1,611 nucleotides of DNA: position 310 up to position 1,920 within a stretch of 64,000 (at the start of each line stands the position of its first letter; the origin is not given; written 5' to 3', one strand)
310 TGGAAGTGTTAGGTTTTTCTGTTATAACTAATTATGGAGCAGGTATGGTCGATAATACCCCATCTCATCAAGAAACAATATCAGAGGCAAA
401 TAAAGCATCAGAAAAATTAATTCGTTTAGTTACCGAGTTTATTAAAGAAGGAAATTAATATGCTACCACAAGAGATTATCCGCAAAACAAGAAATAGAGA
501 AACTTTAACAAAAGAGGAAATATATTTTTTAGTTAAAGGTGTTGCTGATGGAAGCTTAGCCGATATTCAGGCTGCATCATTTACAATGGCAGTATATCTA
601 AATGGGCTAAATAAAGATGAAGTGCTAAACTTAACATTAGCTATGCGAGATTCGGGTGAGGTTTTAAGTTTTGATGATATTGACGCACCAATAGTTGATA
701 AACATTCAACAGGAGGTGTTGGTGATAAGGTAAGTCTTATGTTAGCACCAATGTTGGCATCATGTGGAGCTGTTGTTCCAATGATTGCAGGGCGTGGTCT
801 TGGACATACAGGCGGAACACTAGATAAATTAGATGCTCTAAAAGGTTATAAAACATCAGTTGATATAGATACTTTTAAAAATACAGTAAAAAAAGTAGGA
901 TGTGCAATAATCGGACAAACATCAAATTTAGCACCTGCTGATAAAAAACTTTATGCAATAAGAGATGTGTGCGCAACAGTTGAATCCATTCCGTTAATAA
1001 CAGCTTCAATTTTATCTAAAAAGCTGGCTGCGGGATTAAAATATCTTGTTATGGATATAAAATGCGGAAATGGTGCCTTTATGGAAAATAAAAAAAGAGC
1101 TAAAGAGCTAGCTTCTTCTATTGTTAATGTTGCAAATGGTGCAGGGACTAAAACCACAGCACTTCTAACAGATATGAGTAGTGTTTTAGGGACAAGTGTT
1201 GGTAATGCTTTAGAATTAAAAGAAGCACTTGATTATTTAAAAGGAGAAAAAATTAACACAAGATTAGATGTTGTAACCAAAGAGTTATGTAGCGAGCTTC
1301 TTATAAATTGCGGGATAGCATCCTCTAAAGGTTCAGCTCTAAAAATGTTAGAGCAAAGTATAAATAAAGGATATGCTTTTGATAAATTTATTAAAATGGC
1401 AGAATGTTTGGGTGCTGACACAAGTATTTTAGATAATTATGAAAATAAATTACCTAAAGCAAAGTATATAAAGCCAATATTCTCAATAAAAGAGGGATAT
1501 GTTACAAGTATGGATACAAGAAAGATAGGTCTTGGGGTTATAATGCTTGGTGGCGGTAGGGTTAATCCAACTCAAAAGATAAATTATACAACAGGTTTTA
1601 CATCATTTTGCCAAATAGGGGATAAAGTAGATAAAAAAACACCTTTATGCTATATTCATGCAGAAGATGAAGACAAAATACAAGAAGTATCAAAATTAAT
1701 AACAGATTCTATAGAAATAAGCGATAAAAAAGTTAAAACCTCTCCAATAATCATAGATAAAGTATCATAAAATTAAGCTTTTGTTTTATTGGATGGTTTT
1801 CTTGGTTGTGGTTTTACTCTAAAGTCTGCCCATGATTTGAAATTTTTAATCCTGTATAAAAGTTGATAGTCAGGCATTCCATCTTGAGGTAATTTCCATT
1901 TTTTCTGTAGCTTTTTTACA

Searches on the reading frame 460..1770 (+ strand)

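Call 66: search_protein_families(library=pfam, proteins=[window:460-1770:+], max_evalue=0.00001)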
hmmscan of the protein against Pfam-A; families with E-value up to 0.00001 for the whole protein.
window:460-1770:+ (436 aa): 3 families
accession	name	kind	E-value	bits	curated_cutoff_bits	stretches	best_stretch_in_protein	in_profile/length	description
PF00591.27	Glycos_transf_3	-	7.6e-41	140.9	27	1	76-306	2-252/253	Glycosyl transferase family, a/b domain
PF07831.19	PYNP_C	-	3.9e-19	68.5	27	1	347-421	1-75/75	Pyrimidine nucleoside phosphorylase C-terminal domain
PF02885.22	Glycos_trans_3N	-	4.4e-19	68.4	26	1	4-66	1-63/63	Glycosyl transferase family, helical bundle domain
